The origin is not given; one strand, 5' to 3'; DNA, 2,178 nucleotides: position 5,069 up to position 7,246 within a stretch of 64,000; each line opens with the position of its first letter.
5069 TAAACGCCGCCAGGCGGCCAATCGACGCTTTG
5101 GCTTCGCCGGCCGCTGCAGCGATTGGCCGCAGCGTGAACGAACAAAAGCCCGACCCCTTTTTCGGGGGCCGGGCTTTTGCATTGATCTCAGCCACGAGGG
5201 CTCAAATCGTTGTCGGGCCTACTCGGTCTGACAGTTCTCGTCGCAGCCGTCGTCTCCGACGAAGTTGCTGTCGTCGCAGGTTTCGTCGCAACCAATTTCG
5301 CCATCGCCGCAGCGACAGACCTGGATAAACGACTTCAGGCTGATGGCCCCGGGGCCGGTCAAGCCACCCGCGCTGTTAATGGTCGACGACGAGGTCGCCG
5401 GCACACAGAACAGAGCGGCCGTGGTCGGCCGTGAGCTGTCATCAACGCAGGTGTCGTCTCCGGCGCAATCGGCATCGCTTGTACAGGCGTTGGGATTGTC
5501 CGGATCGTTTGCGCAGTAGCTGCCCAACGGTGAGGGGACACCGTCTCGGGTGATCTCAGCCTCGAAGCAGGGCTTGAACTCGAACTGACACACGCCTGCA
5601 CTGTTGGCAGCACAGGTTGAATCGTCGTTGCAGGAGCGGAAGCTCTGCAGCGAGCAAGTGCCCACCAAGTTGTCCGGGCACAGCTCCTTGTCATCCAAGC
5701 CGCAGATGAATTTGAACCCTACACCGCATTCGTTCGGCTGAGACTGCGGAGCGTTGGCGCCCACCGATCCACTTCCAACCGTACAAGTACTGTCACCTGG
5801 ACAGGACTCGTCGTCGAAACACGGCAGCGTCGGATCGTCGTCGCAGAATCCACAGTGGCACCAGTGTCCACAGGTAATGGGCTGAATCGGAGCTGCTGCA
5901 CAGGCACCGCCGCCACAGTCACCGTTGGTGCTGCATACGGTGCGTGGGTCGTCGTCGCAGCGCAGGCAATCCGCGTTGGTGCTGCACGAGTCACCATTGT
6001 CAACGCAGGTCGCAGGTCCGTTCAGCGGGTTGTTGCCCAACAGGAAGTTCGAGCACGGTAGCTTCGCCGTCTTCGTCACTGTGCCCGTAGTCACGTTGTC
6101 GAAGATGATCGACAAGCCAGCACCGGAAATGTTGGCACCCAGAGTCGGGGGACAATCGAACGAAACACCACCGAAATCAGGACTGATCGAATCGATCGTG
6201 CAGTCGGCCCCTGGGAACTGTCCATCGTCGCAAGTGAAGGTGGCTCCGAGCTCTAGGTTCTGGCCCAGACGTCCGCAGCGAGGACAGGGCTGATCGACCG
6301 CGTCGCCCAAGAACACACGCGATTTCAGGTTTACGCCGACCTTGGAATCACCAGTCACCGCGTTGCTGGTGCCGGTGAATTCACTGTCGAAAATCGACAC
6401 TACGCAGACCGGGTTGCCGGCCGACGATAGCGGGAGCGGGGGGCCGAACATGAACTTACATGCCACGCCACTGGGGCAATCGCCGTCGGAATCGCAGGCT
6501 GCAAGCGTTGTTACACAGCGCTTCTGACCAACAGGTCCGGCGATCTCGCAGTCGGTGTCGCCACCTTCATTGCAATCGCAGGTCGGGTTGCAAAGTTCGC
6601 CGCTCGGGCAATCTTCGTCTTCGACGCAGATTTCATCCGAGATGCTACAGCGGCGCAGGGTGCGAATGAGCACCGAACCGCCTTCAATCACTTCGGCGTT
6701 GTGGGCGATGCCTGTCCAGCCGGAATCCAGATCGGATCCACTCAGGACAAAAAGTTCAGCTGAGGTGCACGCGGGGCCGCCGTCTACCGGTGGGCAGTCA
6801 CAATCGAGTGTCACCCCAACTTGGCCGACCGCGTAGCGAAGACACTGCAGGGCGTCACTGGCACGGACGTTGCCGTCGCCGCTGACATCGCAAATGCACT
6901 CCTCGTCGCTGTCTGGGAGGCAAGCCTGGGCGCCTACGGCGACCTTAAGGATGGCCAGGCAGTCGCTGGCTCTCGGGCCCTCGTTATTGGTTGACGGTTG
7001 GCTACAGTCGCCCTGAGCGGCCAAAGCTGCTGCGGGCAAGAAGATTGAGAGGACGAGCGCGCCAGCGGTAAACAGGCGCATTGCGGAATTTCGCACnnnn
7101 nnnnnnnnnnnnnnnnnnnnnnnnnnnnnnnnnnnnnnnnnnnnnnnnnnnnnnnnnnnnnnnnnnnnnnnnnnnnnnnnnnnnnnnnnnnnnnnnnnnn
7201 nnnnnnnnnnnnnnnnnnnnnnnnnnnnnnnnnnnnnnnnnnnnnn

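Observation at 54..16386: Accessory locus: seven secreted Cys-rich / modular surface proteins next to a VKOR-DsbA fusion and a GT-C glycosyltransferase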

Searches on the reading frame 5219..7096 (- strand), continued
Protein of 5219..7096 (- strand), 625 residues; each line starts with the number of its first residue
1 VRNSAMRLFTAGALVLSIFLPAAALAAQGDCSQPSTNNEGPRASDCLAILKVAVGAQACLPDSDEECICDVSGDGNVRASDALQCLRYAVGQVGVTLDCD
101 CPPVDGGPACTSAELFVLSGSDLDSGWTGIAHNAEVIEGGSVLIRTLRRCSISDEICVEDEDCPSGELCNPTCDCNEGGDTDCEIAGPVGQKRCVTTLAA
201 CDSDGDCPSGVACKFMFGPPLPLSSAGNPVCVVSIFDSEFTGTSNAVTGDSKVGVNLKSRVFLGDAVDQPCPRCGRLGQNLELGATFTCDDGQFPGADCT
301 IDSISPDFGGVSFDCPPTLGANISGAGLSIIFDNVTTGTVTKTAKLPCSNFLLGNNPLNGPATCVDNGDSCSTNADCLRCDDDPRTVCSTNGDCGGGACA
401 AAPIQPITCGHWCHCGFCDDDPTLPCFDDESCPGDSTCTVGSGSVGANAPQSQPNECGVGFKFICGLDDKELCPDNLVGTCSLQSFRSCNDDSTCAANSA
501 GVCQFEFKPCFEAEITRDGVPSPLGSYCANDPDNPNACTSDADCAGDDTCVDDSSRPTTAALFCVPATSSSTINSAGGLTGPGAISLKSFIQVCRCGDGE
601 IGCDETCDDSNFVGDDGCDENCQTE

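Call 45: fold_search(model_id=the predicted structure, library=pdb)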
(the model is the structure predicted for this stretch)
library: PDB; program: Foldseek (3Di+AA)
matches with E <= 10: 201; with E <= 0.001: 0
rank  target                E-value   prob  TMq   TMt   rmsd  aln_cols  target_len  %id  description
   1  4uyq_B                8.2e-02  1.00  0.10  0.74   2.5        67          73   21  High resolution structure of the third cohesin ScaC in complex with the ScaB dockerin with a mutation in the C-termina (released 2015-04-15)
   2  4fl4_A                1.3e-01  0.99  0.09  0.67   3.8        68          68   26  Scaffoldin conformation and dynamics revealed by a ternary complex from the Clostridium thermocellum cellulosome (released 2012-06-27)
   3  4fl4_G                2.6e-01  0.98  0.09  0.70   3.5        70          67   27  Scaffoldin conformation and dynamics revealed by a ternary complex from the Clostridium thermocellum cellulosome (released 2012-06-27)
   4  4uyp_B                3.6e-01  0.99  0.10  0.69   3.4        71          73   22  High resolution structure of the third cohesin ScaC in complex with the ScaB dockerin with a mutation in the N-termina (released 2015-04-15)
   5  4fl4_J                3.8e-01  0.96  0.09  0.69   3.8        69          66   26  Scaffoldin conformation and dynamics revealed by a ternary complex from the Clostridium thermocellum cellulosome (released 2012-06-27)
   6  6i7s_H                5.0e-01  0.02  0.06  0.05  22.2       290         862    9  Microsomal triglyceride transfer protein (released 2019-08-21)
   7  4gcp_A                6.2e-01  0.01  0.07  0.11  21.3       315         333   11  Crystal Structure of E. coli OmpF porin in complex with Ampicillin (released 2012-12-19)
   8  1gfq                  6.9e-01  0.01  0.07  0.11  22.4       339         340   10  OMPF PORIN (MUTANT R82C) (released 1996-12-07)
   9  1im0                  8.2e-01  0.02  0.06  0.12  18.7       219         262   11  OUTER MEMBRANE PHOSPHOLIPASE A FROM ESCHERICHIA COLI N156A ACTIVE SITE MUTANT PH 8.3 (released 2001-10-03)
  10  4kr4_B                8.2e-01  0.01  0.06  0.08  21.3       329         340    8  Salmonella typhi OmpF complex with Ampicillin (released 2014-05-28)
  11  4fl4_D                9.1e-01  0.85  0.09  0.69   3.5        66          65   27  Scaffoldin conformation and dynamics revealed by a ternary complex from the Clostridium thermocellum cellulosome (released 2012-06-27)
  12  9nh1_A                1.0e+00  0.03  0.09  0.16   9.8       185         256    8  In situ cryo-EM structure of porin I of the Legionella Dot/Icm T4SS machine (released 2025-09-17)
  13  2x55                  1.0e+00  0.02  0.10  0.17  17.8       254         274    6  Yersinia Pestis Plasminogen Activator Pla (Native) (released 2010-07-28)
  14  7ezz_A                1.0e+00  0.01  0.06  0.11  18.4       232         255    9  Crystal structure of Salmonella typhi outer membrane phospholipase (OMPLA) dimer with bound calcium (released 2021-06-23)
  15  2x56                  1.1e+00  0.02  0.10  0.18  15.8       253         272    7  Yersinia Pestis Plasminogen Activator Pla (Native) (released 2010-07-28)
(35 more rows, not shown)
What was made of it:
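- On Dockerin (Pfam PF00404): Foldseek matches 4uyq_B, 4fl4_A/G/J/D and 4dh2_D with TM-scores of 0.65-0.74 and probabilities of 0.6-1.0 (call 45).
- Its N-terminal three-helix domain matches dockerins taken from cohesin-dockerin complexes (probability 0.6-1.0, TM-score 0.65-0.74, rmsd 2.5-3.8 A) (call 45).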

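Call 53: search_protein_families(library=pfam, proteins=[P0073], max_evalue=1)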
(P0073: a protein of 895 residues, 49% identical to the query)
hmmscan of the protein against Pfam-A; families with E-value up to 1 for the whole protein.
P0073 (895 aa): 1 family
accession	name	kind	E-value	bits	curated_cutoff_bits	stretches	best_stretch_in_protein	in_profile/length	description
PF00200.28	Disintegrin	-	5.8e-20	72.3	35.1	4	527-602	6-75/75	Disintegrin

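Call 54: find_related_loci(query=A2, collection=genome_contigs, flank=10000)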
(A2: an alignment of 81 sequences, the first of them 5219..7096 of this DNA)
Query A2 (625 aa) in genome_contigs; peptide patterns used: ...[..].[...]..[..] (x = any residue, [..] = any of these).
127 stretches matched a pattern; 23 encode a relative of the query (tblastn E <= 1e-3); 22 distinct loci.
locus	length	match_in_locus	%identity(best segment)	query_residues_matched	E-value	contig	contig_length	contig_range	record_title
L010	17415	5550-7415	56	3-625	0e+0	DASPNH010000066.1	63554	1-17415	MAG TPA_asm: Candidatus Binatia bacterium isolate SMAG_U12116 k141_248156, whole genome shotgun sequence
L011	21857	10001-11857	55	1-625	0e+0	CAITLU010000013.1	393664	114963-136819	uncultured bacterium isolate LJ-5-9m_bin-0318 genome assembly, contig: bin-0318:13/67, whole genome shotgun sequence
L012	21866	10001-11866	55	1-623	0e+0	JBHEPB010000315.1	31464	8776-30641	MAG: Candidatus Binatia bacterium isolate S6_bin.61.orig S6_k141_614348, whole genome shotgun sequence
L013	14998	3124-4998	54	1-625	0e+0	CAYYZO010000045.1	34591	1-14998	MAG TPA_asm: uncultured Myxococcales bacterium isolate SRP287453_co1_193 genome assembly, contig: NODE_2004_length_34591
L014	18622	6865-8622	56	30-625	0e+0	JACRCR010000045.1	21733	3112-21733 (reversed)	MAG: Deltaproteobacteria bacterium isolate NC_groundwater_1651_Pr3_B-0.1um_66_31 SR-2_scaffold_141_327539, whole genome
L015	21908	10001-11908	52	1-625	0e+0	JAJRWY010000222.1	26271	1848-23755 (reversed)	MAG: Candidatus Binatota bacterium isolate Dive96_bin2.95 k141_3009163, whole genome shotgun sequence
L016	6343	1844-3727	52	1-625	0e+0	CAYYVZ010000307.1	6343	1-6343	MAG TPA_asm: uncultured Myxococcales bacterium isolate binchicken_co105_106 genome assembly, contig: NODE_16433_length_6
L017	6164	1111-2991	49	11-625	1e-163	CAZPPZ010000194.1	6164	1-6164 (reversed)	MAG TPA_asm: uncultured Myxococcales bacterium isolate binchicken_co275_42 genome assembly, contig: NODE_22982_length_61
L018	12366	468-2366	46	28-625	6e-161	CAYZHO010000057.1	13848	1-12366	MAG TPA_asm: uncultured Myxococcales bacterium isolate SRP162660_co2_189 genome assembly, contig: NODE_1919_length_13848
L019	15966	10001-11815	46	10-625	3e-159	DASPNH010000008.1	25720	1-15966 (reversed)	MAG TPA_asm: Candidatus Binatia bacterium isolate SMAG_U12116 k141_478823, whole genome shotgun sequence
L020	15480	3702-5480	47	28-625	3e-157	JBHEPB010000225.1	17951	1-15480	MAG: Candidatus Binatia bacterium isolate S6_bin.61.orig S6_k141_960728, whole genome shotgun sequence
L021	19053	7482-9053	49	108-623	2e-151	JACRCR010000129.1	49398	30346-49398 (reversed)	MAG: Deltaproteobacteria bacterium isolate NC_groundwater_1651_Pr3_B-0.1um_66_31 SR-2_scaffold_141_1241869, whole genome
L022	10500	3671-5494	45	8-625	2e-148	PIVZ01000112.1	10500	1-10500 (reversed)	MAG: bacterium isolate Glo_18 GloG15_CONTIG8295, whole genome shotgun sequence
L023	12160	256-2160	42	1-625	2e-129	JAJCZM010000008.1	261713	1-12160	MAG: Deltaproteobacteria bacterium isolate OFTM64 OFTM64_7, whole genome shotgun sequence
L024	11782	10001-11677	45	43-615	8e-118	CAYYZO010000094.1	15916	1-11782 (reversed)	MAG TPA_asm: uncultured Myxococcales bacterium isolate SRP287453_co1_193 genome assembly, contig: NODE_6698_length_15916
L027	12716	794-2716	40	17-607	2e-110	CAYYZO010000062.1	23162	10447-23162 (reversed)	MAG TPA_asm: uncultured Myxococcales bacterium isolate SRP287453_co1_193 genome assembly, contig: NODE_3840_length_23162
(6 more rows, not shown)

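Call 69: fold_search(model_id=the predicted structure, library=viral)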
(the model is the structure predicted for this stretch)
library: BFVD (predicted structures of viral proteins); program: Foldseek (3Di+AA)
matches with E <= 10: 195; with E <= 0.001: 0
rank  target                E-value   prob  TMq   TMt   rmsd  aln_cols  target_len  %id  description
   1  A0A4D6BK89            3.0e-01  0.02  0.05  0.09  19.1       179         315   10  (no name in the UniProt tables at hand)
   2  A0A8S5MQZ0            4.2e-01  0.04  0.06  0.11  14.3       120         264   11  Uncharacterized protein [Siphoviridae sp. ctqED62]
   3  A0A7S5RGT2            4.2e-01  0.02  0.06  0.10  17.2       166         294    5  Uncharacterized protein [Rhizobium phage RHph_I20]
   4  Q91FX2                5.5e-01  0.01  0.07  0.09  26.3       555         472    9  Uncharacterized protein 198R [Invertebrate iridescent virus 6]
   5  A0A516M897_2          5.5e-01  0.01  0.05  0.04  30.0       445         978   11  (no name in the UniProt tables at hand)
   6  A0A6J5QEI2            6.8e-01  0.03  0.06  0.13  13.2       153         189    8  Uncharacterized protein [uncultured Caudovirales phage]
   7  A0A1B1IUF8            6.8e-01  0.01  0.08  0.05  30.8       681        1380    8  (no name in the UniProt tables at hand)
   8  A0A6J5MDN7            7.2e-01  0.02  0.06  0.11  15.8       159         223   11  Uncharacterized protein [uncultured Caudovirales phage]
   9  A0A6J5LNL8            8.0e-01  0.11  0.11  0.29   6.5       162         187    5  Outer membrane protein beta-barrel [uncultured Caudovirales phage]
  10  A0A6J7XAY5            8.0e-01  0.01  0.06  0.07  17.9       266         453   12  Glycine-rich domain-containing protein [uncultured Caudovirales phage]
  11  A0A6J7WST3            8.5e-01  0.01  0.04  0.07  19.7       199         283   10  Glycine-rich domain-containing protein [uncultured Caudovirales phage]
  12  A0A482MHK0            1.2e+00  0.02  0.06  0.06  15.9       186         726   13  Tail fiber protein [Hafnia phage vB_HpaA_yong1]
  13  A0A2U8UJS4            1.5e+00  0.01  0.05  0.04  23.9       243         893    9  (no name in the UniProt tables at hand)
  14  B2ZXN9                1.6e+00  0.02  0.08  0.12  24.7       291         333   12  Uncharacterized protein [Ralstonia phage phiRSL1]
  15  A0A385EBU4            1.7e+00  0.01  0.08  0.10  13.5       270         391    9  receptor protein-tyrosine kinase [Caulobacter phage CcrBL10]
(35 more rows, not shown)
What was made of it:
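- Tried and rejected: The BFVD fold search of Cys_625 gave nothing (call 69).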

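Call 85: search_protein_families(library=pfam, alignment_id=A6, max_evalue=0.1)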
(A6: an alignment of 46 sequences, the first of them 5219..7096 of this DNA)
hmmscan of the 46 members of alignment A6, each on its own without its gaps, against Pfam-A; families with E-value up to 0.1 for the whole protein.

A. member 1, window:5219-7096:- (625 aa): 1 family
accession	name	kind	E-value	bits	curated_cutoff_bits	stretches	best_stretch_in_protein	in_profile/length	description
PF13948.11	DUF4215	-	0.005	17.6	27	1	592-623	15-47/47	Domain of unknown function (DUF4215)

B. families by the number of members that match (of 46 scanned): 5 families
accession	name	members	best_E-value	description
PF13948.11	DUF4215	16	1.8e-12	Domain of unknown function (DUF4215)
PF00404.24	Dockerin_1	10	3.6e-05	Dockerin type I domain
PF21164.2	Dumpy_DPY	6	0.0019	Dumpy, DPY module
PF00200.28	Disintegrin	5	5.8e-20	Disintegrin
PF23416.1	DUF7107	1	0.014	Domain of unknown function (DUF7107)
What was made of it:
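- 5219..7096 (-): Secreted Cys-rich protein (625 aa, 60 Cys): dockerin-like domain (aa 28-104, DNA 6785-7015), a roughly 480-aa body of unmatched fold, and a C-terminal DUF4215-like repeat. 10 of 46 family members hit Pfam Dockerin_1 (call 85).
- On Dockerin (Pfam PF00404): 10 of 46 family members hit at E <= 0.1 (call 85).
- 10 of 46 family members hit Dockerin_1 (call 85).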

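Call 89: search_protein_families(library=pfam, proteins=[L027:10527-11183:-], max_evalue=0.1)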
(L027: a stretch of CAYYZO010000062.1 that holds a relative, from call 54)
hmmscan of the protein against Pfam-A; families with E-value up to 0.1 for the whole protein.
L027:10527-11183:- (219 aa): 1 family
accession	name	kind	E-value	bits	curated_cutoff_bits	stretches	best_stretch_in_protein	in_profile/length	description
PF00404.24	Dockerin_1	-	0.052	14.2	22.9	1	99-119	3-23/57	Dockerin type I domain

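Call 92: search_protein_families(library=ncbifam, alignment_id=A6, max_evalue=0.1)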
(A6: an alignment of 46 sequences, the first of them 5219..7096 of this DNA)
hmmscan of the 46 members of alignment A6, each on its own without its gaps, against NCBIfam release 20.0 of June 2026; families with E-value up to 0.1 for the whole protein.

A. member 1, window:5219-7096:- (625 aa): 0 families

B. families by the number of members that match (of 46 scanned): 6 families
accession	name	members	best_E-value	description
TIGR02232.1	myxo_disulf_rpt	15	1.3e-33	cysteine-rich acidic repeat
TIGR04201.1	Myxo_Cys_RPT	9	0.00043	Cys-rich repeat-containing protein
NF049990.1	CellobisidaseCelK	1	0.0065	cellulose 1,4-beta-cellobiosidase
NF033902.0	iso_D2_wall_anc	1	0.028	SpaH/EbpB family LPXTG-anchored major pilin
NF006560.0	PRK09061.1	1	0.063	amidohydrolase family protein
TIGR04503.1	mft_etfB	1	0.089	mycofactocin-associated electron transfer flavoprotein beta subunit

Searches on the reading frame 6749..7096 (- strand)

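Call 18: search_protein_families(library=pfam, proteins=[window:6749-7096:-], max_evalue=10)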
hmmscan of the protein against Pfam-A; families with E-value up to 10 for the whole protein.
seq(116 aa): 1 family
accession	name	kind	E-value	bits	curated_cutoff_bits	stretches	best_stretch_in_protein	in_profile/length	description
PF00404.24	Dockerin_1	-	0.051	14.2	22.9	1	70-88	3-21/57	Dockerin type I domain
